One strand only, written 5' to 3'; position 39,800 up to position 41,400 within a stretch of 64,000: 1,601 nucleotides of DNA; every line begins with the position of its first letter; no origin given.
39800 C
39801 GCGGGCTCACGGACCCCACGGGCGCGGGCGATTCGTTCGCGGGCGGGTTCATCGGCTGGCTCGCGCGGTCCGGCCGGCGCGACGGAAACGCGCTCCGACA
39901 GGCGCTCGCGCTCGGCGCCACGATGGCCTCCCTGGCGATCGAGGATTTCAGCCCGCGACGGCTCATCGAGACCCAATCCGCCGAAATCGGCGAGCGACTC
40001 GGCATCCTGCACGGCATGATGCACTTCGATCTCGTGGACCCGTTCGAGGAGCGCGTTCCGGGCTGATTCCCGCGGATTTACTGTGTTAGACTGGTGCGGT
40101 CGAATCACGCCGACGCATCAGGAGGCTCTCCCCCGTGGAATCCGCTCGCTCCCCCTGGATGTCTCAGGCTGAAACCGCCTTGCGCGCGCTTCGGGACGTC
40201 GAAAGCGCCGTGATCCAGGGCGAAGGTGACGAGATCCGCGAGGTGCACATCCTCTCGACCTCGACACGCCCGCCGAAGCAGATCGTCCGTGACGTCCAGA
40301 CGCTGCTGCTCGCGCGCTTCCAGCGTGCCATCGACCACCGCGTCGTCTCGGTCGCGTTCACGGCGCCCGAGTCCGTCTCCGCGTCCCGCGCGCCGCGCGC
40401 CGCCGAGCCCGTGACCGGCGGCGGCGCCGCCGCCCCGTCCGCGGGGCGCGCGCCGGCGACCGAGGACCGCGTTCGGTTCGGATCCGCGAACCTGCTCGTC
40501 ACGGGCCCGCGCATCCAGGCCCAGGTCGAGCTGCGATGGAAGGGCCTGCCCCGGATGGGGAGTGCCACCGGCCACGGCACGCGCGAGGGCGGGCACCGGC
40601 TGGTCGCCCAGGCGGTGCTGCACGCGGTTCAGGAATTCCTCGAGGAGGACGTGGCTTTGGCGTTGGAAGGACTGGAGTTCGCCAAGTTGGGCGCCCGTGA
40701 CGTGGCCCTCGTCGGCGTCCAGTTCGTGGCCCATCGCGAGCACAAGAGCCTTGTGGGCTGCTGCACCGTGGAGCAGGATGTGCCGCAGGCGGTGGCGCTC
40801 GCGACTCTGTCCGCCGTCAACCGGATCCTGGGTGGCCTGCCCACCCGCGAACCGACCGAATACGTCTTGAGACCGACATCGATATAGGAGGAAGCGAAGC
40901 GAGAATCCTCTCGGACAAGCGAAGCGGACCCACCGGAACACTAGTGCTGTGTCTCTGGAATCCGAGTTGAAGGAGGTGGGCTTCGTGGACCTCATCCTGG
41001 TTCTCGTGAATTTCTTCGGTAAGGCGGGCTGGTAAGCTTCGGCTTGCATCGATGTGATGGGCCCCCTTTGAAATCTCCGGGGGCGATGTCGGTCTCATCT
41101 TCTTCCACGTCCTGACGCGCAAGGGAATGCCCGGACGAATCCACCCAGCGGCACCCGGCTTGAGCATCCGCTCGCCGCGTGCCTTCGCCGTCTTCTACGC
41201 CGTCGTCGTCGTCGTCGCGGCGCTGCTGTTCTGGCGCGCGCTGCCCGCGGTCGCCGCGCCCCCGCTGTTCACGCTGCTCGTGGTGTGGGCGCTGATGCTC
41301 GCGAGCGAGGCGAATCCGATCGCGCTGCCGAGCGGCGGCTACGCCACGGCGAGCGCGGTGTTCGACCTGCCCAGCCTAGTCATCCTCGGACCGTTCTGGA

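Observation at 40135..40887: Orphan tandem-domain protein in a lower-GC pocket upstream of a 7TM HD-GYP protein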

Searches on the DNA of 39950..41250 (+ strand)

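Call 30: search_rna_families(source=window, start=39950, end=41250, threshold=evalue, max_evalue=5)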
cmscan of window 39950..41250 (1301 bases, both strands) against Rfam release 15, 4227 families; matches with E-value up to 5: 1.
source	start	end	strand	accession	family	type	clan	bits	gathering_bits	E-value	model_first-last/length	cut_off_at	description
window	40535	40568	+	RF01346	CRISPR-DR36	Gene; CRISPR;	-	18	38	0.48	1-36/36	no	CRISPR RNA direct repeat element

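Call 90: build_rna_model(alignment_id=A8, structure=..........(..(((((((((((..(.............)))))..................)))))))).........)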
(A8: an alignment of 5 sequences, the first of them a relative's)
Model R1 built from alignment A8 (5 sequences, 80 columns); structure: as given.
model positions 72; base pairs 13; branch points 0; effective number of sequences 2.58; information 0.783 bits per position. Calibrated on 0.2 Mb of random sequence (short: E-values are rough).
structure used (alignment columns):
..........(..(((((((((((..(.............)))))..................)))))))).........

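Call 92: search_with_rna_model(model_id=R1, sources=[L066, L068, L071, L076, L080, L081, L083, L084, L085, L086, L087, L088, L089, L090, L091, L092, L093, L094, L095, L096, L097, L098, L099, L100, L101, L102, L103, L104, L105, L106, L107, L108, L109, L110, L111, L112, L113, L114, L115, L116, L117, L118, L119, L120, L121, L122, L123, L124, L125, L126, L127, L128, L129, L130, L131, L132, L133, L134, L135, L136, L137, L138, L139, L140, L141, L142, L143, L144, L145, L146, L147, L148, L149, L150, L151, L152, L153, L154, L155, L156, L157, L158, L159, L160, L161, L162, window, L003, L020, L059], max_evalue=1, make_alignment=true)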
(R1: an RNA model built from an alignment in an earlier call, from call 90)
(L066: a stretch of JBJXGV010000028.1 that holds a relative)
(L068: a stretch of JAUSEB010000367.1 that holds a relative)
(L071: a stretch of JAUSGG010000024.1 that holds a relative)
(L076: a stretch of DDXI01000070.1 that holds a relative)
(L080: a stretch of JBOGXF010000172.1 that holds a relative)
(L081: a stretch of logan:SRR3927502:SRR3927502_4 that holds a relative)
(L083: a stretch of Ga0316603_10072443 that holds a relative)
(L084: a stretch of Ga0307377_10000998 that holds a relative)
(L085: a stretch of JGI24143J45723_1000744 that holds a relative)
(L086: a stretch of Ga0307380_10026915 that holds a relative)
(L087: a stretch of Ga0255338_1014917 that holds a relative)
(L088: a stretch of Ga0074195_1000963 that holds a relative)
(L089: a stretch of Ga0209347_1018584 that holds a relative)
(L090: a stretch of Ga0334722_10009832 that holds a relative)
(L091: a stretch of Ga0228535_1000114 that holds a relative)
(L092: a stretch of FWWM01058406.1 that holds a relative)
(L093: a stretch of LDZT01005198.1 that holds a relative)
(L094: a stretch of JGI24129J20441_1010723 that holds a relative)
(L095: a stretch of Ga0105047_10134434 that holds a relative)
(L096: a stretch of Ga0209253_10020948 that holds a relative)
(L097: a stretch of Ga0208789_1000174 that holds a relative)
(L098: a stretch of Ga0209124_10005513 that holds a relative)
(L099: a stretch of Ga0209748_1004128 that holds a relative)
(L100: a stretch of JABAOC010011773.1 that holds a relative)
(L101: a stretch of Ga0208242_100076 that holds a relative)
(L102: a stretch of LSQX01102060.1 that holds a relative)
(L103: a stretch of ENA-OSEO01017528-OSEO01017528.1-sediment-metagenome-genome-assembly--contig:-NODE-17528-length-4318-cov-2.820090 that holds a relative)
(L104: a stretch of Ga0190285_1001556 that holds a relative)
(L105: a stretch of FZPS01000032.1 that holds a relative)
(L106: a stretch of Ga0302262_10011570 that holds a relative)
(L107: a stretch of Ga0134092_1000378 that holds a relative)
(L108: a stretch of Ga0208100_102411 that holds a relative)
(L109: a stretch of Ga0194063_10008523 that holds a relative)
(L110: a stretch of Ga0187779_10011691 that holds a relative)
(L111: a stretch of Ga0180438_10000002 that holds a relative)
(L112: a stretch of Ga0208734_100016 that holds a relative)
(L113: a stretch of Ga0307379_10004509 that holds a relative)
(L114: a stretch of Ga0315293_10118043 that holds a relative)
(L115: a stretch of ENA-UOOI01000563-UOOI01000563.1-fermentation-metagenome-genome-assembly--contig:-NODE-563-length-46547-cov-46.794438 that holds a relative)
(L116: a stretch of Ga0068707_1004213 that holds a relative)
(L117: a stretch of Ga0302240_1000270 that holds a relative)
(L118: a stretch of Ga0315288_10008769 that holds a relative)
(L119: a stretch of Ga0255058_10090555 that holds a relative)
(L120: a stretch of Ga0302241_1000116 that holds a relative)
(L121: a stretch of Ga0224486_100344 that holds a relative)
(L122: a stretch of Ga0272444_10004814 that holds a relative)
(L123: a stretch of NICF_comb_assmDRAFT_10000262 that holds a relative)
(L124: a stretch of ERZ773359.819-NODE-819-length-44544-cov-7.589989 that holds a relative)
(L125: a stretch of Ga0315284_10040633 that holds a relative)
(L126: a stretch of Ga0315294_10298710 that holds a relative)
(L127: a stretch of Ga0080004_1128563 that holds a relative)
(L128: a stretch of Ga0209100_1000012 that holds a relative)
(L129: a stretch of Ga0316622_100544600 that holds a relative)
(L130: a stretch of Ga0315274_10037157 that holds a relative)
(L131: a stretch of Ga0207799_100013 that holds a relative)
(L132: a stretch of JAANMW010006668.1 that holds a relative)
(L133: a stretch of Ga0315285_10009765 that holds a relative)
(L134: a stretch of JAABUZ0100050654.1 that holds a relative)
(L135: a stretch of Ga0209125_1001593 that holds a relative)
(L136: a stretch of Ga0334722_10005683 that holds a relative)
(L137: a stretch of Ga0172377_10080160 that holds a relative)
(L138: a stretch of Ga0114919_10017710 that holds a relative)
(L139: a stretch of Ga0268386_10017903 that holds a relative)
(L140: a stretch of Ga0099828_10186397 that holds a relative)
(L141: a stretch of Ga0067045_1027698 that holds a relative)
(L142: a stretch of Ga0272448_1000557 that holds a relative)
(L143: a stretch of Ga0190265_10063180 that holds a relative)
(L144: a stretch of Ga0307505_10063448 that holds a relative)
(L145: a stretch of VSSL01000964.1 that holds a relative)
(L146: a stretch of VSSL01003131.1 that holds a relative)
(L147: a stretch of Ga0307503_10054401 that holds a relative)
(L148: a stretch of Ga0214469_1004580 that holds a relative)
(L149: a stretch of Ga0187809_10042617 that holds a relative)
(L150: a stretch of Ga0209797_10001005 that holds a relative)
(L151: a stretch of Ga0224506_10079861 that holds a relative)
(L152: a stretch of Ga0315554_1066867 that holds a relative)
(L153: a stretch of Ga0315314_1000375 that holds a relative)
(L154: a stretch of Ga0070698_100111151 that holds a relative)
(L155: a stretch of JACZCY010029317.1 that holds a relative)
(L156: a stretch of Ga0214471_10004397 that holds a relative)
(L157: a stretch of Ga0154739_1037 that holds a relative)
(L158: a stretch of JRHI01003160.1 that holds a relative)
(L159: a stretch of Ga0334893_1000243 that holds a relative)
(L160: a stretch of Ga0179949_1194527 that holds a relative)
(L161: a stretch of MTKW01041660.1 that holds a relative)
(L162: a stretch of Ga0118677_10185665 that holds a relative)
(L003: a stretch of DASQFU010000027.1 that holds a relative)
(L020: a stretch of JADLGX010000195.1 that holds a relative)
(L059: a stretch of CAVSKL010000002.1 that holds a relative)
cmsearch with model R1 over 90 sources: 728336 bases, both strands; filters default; matches with E-value up to 1: 32.
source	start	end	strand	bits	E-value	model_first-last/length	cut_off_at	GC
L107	6663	6735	+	82.7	1.1e-15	1-72/72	no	0.48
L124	6679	6750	+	78.5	9.9e-15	1-72/72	no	0.43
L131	6689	6760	+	77.5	1.7e-14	1-72/72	no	0.49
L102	1577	1650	+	74.9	6.5e-14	1-72/72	no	0.42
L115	6662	6734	+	71.3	4.3e-13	1-72/72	no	0.48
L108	1202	1276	+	69.1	1.3e-12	1-72/72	no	0.43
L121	6726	6792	+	43.9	6.7e-07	1-72/72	no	0.52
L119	1026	1099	+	33.8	0.00013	1-72/72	no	0.41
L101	6630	6698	+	31.5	0.00043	1-72/72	no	0.52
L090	2542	2608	+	30.9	0.0006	1-72/72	no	0.57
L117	6671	6747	+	29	0.0016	1-72/72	no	0.48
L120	6671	6747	+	29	0.0016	1-72/72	no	0.48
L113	1068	1144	+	23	0.036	1-72/72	no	0.6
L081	6749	6807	+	22.5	0.048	1-72/72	no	0.37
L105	6656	6723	+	22.3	0.051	1-72/72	no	0.56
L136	6673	6752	+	21.3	0.089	1-72/72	no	0.47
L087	3339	3397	+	21.2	0.091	1-72/72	no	0.44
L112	6644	6717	+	21.2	0.092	1-72/72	no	0.55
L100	6690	6757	+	21.2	0.095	1-72/72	no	0.47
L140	84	157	-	20.2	0.16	1-72/72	no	0.57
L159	6684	6745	+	19.9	0.19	1-72/72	no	0.32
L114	1756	1829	+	19.3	0.25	1-72/72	no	0.57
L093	3642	3721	+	19.2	0.27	1-72/72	no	0.57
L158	3328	3402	-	18.2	0.45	1-72/72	no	0.57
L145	889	958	+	18.1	0.46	1-72/72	no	0.54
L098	3938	4012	+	17.8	0.55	1-72/72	no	0.52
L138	774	827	+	17.8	0.56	1-72/72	no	0.56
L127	6682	6748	+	17.8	0.56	1-72/72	no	0.48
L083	770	825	+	17.6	0.6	1-72/72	no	0.38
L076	2747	2808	+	17.6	0.61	1-72/72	no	0.42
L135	6724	6794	+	16.8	0.92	1-72/72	no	0.32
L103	2818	2871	+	16.7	0.95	1-72/72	no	0.52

Alignment A9: 32 matches aligned to the model, 127 columns, each read 5' to 3' on its own strand. Consensus structure (alignment columns), stored with it:
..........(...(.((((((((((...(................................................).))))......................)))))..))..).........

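Call 94: build_rna_model(alignment_id=A9)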
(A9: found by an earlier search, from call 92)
Model R2 built from alignment A9 (32 sequences, 127 columns); structure: stored with the alignment.
model positions 72; base pairs 13; branch points 0; effective number of sequences 15; information 0.783 bits per position. Calibrated on 0.2 Mb of random sequence (short: E-values are rough).
structure used (alignment columns):
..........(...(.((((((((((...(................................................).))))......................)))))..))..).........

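Call 95: search_with_rna_model(model_id=R2, sources=[window, L001, L002, L003, L004, L005, L006, L007, L008, L009, L010, L011, L012, L013, L014, L015, L016, L017, L018, L019, L020, L021, L022, L023, L024, L025, L026, L027, L028, L029, L030, L031, L032, L033, L034, L035, L036, L037, L038, L039, L040, L041, L042, L043, L044, L045, L046, L047, L048, L049, L050, L051, L052, L053, L054, L055, L056, L057, L058, L059, L060, L061, L062, L063, L064, L065, L066, L067, L068, L069, L070, L071, L072, L073, L074, L075, L076, L077, L078, L079, L080, L081, L082], max_evalue=1, show_alignments=2)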
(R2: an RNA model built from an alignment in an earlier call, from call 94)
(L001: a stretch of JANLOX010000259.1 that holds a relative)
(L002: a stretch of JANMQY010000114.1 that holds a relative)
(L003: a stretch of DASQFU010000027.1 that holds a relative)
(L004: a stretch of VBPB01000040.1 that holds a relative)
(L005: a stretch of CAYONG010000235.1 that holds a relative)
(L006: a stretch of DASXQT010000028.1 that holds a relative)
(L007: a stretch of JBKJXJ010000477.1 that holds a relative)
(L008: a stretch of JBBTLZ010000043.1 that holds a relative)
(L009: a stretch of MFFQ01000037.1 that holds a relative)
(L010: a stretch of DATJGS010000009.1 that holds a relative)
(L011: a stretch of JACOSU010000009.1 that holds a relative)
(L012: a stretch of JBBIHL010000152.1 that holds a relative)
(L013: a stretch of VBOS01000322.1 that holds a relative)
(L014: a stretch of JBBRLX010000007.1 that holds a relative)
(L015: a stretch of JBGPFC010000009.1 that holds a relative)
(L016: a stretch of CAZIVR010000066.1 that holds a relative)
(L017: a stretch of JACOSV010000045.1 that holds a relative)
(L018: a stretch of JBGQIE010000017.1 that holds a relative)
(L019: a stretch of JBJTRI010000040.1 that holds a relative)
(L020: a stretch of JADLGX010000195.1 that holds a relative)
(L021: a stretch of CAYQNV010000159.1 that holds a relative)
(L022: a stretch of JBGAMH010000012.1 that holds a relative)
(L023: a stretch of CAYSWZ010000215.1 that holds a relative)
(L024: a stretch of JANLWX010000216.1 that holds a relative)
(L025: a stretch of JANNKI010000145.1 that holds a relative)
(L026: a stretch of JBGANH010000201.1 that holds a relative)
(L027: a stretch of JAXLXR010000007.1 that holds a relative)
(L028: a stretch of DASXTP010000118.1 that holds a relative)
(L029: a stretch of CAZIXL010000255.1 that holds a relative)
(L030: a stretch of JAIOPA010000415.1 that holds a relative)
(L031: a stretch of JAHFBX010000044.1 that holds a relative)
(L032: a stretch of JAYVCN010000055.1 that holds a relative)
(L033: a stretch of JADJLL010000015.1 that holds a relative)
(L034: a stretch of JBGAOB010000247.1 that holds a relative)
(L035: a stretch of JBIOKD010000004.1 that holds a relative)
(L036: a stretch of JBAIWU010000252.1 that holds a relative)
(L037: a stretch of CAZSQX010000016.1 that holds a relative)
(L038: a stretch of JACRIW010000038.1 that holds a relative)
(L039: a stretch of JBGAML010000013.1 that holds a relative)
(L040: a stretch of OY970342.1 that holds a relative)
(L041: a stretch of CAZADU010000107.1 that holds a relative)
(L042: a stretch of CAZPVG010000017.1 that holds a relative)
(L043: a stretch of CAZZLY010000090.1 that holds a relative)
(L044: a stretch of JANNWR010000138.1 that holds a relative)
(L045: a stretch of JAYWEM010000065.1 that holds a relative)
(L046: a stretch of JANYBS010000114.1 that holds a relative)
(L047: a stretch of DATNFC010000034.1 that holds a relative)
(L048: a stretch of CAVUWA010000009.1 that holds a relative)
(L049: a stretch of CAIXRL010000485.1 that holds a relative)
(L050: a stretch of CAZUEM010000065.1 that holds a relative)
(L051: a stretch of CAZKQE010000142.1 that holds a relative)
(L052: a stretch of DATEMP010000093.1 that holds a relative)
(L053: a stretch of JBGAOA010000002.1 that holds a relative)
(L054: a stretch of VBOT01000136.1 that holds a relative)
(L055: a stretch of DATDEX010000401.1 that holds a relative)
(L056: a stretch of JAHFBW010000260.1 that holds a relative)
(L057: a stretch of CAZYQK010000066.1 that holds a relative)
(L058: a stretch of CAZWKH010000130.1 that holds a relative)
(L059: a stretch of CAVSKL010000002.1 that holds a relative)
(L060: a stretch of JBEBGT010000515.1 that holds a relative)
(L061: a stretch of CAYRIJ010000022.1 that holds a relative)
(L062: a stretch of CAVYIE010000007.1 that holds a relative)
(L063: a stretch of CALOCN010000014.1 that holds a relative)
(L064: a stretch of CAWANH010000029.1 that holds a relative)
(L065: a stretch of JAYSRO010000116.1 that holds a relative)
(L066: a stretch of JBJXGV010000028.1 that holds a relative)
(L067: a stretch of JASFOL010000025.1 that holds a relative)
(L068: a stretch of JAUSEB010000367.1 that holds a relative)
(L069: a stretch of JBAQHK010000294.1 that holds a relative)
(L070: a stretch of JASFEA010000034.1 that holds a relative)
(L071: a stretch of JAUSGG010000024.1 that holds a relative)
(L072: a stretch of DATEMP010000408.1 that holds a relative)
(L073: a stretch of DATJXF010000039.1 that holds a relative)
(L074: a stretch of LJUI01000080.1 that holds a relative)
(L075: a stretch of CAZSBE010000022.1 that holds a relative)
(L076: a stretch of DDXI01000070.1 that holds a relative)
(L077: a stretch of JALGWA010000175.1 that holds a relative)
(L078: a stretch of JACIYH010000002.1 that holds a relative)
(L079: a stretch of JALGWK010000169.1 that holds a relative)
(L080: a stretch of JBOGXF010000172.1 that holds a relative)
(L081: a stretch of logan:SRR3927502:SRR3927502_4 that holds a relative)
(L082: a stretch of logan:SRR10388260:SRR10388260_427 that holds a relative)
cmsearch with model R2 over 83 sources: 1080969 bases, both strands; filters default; matches with E-value up to 1: 45.
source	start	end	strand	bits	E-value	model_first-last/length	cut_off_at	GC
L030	1260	1333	+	30.3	0.0021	1-72/72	no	0.66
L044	8946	9016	+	29.7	0.0027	1-72/72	no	0.61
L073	389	470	+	29.3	0.0033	1-72/72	no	0.57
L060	534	603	+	29.2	0.0035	1-72/72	no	0.66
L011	4083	4159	+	28.5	0.0049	1-72/72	no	0.6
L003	2732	2804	+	28.4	0.0052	1-72/72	no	0.58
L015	8736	8815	+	28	0.006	1-72/72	no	0.57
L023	8877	8945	+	28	0.0062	1-72/72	no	0.68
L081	6749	6807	+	28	0.0063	1-72/72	no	0.37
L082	5597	5655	+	28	0.0063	1-72/72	no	0.37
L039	8796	8869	+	27.9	0.0066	1-72/72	no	0.58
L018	4172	4250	+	27.5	0.0077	1-72/72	no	0.54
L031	8861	8935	+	27.1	0.0094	1-72/72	no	0.64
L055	582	651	+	27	0.0099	1-72/72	no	0.67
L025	8858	8931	+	26.8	0.011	1-72/72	no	0.64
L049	6519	6598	+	26.8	0.011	1-72/72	no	0.56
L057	8737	8812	+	26.8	0.011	1-72/72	no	0.58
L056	590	664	+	26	0.016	1-72/72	no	0.65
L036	6842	6915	+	25.8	0.017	1-72/72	no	0.59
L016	8905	8979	+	25.8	0.018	1-72/72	no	0.61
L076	2747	2808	+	25.1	0.024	1-72/72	no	0.42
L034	5935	6010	+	24.6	0.032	1-72/72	no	0.59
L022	5791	5866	+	24.3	0.035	1-72/72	no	0.58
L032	3073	3132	+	24.1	0.039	1-60/72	3'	0.68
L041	2245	2315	+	23.1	0.063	1-72/72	no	0.63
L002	8763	8842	+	22.4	0.086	1-72/72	no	0.55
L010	8770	8847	+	22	0.11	1-72/72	no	0.58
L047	8892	8962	+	21.3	0.14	1-72/72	no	0.69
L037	8923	8997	+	21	0.17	1-72/72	no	0.73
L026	2556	2634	+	20.7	0.2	1-72/72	no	0.61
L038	8852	8930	+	20.7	0.2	1-72/72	no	0.61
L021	8864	8936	+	19.9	0.28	1-72/72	no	0.7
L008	8794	8866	+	19.7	0.31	1-72/72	no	0.56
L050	8776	8847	+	19.4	0.36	1-72/72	no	0.65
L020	6544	6623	+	19.3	0.38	1-72/72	no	0.57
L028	4790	4868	+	19.1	0.41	1-72/72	no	0.65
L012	4073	4149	+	18.7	0.51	1-72/72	no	0.61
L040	8744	8826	+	18.4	0.58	1-72/72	no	0.58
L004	7151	7222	+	18.4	0.59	1-72/72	no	0.57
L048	8809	8892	+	18.3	0.6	1-72/72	no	0.51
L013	8733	8810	+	18.2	0.63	1-72/72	no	0.6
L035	8950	9021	+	17.9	0.73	1-72/72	no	0.62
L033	8839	8918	+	17.6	0.86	1-72/72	no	0.61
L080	989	1063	-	17.5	0.88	1-72/72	no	0.63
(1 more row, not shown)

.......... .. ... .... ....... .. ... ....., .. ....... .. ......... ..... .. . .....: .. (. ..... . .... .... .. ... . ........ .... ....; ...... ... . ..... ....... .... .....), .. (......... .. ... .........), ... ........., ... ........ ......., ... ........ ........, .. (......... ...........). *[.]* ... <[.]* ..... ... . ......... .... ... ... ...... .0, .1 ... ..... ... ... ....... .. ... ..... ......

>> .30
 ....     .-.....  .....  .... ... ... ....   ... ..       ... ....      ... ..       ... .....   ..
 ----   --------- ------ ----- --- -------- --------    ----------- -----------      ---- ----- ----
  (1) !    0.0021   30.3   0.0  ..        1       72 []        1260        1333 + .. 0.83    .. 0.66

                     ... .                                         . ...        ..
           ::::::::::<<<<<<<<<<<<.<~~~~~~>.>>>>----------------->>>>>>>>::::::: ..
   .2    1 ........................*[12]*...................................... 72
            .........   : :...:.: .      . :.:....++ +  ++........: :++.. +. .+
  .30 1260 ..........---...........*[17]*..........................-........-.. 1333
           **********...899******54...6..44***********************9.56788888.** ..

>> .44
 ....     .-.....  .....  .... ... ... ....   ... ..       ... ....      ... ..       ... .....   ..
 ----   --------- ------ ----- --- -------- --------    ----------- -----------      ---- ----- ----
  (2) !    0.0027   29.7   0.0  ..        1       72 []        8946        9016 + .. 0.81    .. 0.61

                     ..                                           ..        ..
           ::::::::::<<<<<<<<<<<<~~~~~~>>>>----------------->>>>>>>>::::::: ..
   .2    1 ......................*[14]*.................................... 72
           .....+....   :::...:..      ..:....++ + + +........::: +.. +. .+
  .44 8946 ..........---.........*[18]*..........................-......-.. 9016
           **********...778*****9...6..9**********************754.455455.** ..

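Call 96: search_rna_families(source=L107, start=6560, end=6860, threshold=evalue, max_evalue=5)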
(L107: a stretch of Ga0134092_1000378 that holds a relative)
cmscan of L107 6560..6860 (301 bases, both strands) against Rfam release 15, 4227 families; matches with E-value up to 5: 1.
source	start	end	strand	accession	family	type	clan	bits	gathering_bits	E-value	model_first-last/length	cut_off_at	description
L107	6587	6659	+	RF00400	SNORA28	Gene; snRNA; snoRNA; HACA-box;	CL00033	15.1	65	3.7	1-126/126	no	Small nucleolar RNA SNORA28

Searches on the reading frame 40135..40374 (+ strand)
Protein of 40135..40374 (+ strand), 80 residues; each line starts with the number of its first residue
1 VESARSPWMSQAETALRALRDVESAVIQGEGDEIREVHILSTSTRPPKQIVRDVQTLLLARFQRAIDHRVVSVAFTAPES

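Call 63: predict_structure(alignment_id=A4)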
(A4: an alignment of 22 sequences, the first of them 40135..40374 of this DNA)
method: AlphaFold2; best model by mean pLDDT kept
length: 80 residues; sequences in the alignment: 22
mean_pLDDT: 90.3   pTM: 0.79
mean pLDDT of the five models: 90.3, 88.4, 88.4, 87.7, 86.8
residues with pLDDT >= 90: 62; 70-90: 12; 50-70: 4; < 50: 2
segments of 3 or more residues with pLDDT < 50: none
pLDDT, mean of each block of 10 residues (from residue 1): 76 96 94 93 93 97 95 79
secondary structure, 60 per line:
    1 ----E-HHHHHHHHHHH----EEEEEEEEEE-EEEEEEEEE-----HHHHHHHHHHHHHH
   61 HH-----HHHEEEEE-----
elements in order: H7-17 E22-31 E33-41 H47-62 E71-75
